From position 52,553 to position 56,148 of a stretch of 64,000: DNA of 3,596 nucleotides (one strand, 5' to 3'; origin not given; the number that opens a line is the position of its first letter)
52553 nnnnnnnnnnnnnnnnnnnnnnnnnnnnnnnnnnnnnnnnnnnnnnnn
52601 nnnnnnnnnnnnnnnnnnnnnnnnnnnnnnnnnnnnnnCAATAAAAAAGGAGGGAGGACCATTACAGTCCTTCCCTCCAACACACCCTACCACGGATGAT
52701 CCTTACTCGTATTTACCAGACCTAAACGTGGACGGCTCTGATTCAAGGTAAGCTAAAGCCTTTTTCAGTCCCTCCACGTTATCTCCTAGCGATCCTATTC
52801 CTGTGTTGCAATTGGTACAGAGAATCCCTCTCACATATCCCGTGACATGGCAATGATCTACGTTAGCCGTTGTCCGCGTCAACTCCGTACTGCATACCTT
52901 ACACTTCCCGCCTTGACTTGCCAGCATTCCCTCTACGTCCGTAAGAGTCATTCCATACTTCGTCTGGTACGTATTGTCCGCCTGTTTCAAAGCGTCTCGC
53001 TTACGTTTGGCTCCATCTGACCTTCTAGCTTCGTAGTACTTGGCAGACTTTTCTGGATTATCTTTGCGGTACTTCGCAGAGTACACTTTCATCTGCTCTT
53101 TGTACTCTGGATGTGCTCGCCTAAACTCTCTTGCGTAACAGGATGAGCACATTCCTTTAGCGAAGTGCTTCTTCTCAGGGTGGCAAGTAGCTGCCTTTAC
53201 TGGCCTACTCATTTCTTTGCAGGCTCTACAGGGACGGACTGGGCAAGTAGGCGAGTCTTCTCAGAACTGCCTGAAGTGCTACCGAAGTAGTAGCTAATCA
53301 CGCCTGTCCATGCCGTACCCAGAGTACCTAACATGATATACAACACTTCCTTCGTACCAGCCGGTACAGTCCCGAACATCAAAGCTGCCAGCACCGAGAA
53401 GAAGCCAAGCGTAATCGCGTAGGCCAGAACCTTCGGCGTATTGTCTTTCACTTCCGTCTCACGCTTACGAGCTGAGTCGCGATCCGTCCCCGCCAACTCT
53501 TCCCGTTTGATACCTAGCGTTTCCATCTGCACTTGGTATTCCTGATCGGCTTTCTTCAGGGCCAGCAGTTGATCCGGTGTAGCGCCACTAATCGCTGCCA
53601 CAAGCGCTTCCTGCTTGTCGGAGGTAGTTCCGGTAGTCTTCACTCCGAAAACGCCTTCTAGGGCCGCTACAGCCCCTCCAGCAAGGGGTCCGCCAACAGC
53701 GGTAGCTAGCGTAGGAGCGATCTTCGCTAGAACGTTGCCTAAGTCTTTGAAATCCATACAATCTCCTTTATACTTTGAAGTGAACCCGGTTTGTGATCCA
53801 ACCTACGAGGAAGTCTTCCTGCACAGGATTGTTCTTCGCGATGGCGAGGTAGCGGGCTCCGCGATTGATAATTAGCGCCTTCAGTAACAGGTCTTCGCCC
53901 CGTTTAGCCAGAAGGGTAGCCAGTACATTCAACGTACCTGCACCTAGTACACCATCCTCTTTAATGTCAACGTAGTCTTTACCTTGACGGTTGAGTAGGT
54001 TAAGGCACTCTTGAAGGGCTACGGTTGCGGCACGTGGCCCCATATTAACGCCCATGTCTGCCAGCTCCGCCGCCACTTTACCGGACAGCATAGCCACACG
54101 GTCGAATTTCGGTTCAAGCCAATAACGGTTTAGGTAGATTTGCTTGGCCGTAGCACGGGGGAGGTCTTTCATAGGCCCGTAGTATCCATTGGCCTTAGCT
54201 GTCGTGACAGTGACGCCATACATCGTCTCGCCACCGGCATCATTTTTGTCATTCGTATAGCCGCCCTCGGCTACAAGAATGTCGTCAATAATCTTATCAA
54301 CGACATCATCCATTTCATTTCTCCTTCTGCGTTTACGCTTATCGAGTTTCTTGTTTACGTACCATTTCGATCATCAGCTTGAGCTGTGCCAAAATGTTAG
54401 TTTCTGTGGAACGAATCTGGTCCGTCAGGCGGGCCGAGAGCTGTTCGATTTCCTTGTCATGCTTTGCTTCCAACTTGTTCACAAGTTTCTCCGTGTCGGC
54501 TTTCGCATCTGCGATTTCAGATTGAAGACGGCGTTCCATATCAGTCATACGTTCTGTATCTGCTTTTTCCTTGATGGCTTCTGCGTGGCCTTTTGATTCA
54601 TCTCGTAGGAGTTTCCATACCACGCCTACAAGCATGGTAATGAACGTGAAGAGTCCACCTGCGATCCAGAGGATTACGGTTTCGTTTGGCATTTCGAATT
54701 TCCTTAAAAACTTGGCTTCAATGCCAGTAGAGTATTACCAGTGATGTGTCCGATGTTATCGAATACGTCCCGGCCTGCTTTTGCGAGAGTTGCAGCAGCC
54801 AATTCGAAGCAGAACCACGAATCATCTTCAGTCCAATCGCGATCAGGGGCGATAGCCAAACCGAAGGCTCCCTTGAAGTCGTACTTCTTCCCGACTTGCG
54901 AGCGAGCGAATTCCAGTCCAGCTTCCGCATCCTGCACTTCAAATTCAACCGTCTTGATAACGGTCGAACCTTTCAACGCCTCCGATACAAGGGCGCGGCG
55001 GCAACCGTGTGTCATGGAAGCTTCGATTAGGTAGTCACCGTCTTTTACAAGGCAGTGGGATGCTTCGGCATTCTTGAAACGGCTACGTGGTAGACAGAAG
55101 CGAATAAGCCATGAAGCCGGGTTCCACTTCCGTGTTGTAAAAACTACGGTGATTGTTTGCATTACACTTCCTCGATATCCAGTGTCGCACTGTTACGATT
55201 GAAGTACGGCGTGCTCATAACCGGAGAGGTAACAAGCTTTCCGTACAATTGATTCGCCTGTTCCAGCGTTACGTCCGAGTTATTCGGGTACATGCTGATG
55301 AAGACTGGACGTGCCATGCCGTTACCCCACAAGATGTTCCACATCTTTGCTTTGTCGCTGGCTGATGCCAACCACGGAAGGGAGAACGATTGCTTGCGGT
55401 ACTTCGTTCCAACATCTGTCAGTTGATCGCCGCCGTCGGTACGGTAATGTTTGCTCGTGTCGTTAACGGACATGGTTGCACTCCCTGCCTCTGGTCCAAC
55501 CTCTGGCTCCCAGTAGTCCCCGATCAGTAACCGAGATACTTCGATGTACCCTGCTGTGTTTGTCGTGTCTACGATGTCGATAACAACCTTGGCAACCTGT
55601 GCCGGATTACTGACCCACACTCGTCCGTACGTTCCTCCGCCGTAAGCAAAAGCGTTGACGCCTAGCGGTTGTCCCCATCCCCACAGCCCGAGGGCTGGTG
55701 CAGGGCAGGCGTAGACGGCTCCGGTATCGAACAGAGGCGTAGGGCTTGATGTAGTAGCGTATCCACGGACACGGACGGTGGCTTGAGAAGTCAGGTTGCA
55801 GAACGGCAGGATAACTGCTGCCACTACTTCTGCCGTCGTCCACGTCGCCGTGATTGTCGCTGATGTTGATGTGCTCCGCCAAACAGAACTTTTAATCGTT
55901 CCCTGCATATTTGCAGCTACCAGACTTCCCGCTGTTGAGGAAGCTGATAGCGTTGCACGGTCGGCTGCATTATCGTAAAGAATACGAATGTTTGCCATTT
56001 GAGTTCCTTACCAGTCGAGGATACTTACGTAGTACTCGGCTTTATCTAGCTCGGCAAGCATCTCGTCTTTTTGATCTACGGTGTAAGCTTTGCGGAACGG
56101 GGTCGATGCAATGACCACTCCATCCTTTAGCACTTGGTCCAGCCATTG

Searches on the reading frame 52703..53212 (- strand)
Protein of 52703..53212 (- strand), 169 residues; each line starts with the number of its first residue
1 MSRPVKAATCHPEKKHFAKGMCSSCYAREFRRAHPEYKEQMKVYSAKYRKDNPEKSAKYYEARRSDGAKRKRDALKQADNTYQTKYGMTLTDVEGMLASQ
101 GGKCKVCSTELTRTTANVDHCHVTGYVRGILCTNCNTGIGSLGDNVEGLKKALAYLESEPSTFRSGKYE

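Call 65: search_protein_families(library=phrogs, proteins=[window:52703-53212:-], max_evalue=0.001)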
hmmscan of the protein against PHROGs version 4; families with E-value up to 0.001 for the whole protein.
window:52703-53212:- (169 aa): 6 families
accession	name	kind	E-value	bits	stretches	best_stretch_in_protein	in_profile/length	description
phrog_2914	-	DNA, RNA and nucleotide metabolism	1.8e-33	116.9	1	9-160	7-156/190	endonuclease VII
phrog_2633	-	DNA, RNA and nucleotide metabolism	1.4e-29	104.1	1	14-159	8-139/142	endonuclease VII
phrog_307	-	DNA, RNA and nucleotide metabolism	8.9e-27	96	1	68-162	87-182/334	endonuclease VII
phrog_423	-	DNA, RNA and nucleotide metabolism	5.7e-14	53.4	1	95-148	17-73/159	endonuclease VII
phrog_1035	-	DNA, RNA and nucleotide metabolism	4.8e-08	34.2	1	22-140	66-211/271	endonuclease VII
phrog_17507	-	DNA, RNA and nucleotide metabolism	4e-07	30.8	1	118-161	1-45/65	endonuclease VII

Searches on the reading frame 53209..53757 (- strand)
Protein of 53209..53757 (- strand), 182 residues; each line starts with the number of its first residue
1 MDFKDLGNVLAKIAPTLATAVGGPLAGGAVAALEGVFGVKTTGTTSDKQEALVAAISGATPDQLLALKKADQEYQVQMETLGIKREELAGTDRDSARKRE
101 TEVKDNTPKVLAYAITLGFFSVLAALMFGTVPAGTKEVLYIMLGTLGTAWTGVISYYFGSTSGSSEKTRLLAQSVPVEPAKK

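Call 65: search_protein_families(library=phrogs, proteins=[window:53209-53757:-], max_evalue=0.001)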
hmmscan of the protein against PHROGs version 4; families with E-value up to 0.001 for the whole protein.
window:53209-53757:- (182 aa): 3 families
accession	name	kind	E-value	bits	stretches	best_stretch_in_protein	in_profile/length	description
phrog_1544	-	unknown function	5.6e-31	108.8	1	1-172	1-193/200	-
phrog_9990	-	unknown function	2.9e-11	44.2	1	104-170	3-69/72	-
phrog_38564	-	unknown function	5.9e-06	27.4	1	119-162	23-66/75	-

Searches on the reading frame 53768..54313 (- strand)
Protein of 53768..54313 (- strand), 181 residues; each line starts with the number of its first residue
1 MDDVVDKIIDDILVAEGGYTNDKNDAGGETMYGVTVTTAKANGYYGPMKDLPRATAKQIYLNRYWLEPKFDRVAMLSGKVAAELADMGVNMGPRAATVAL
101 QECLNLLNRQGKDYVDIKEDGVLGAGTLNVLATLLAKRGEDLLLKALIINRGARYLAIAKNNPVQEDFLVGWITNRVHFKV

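Call 65: search_protein_families(library=phrogs, proteins=[window:53768-54313:-], max_evalue=0.001)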
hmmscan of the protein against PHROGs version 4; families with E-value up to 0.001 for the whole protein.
window:53768-54313:- (181 aa): 2 families
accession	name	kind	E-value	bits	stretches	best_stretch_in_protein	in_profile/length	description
phrog_12853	-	unknown function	1.8e-44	152.3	1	5-132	3-130/131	-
phrog_315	-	lysis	3.9e-43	148.9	1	2-178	332-486/677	endolysin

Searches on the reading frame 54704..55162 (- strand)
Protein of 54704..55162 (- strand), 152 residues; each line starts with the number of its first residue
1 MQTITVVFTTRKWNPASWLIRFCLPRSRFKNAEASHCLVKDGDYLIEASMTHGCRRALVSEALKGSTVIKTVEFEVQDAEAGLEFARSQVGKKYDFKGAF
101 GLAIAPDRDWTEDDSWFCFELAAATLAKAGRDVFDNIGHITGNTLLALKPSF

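Call 65: search_protein_families(library=phrogs, proteins=[window:54704-55162:-], max_evalue=0.001)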
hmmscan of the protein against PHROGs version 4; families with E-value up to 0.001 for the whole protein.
window:54704-55162:- (152 aa): 1 family
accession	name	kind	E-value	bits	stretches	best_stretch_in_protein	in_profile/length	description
phrog_1128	-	moron, auxiliary metabolic gene and host takeover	6.7e-18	66.1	1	1-148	22-167/381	enoyl-CoA hydratase/carnithine racemase-like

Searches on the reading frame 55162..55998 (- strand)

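Call 65: search_protein_families(library=phrogs, proteins=[window:55162-55998:-], max_evalue=0.001)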
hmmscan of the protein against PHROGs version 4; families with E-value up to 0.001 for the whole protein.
window:55162-55998:- (278 aa): 1 family
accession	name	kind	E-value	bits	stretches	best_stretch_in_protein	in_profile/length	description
phrog_8610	-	unknown function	8e-34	118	1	1-277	1-267/270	-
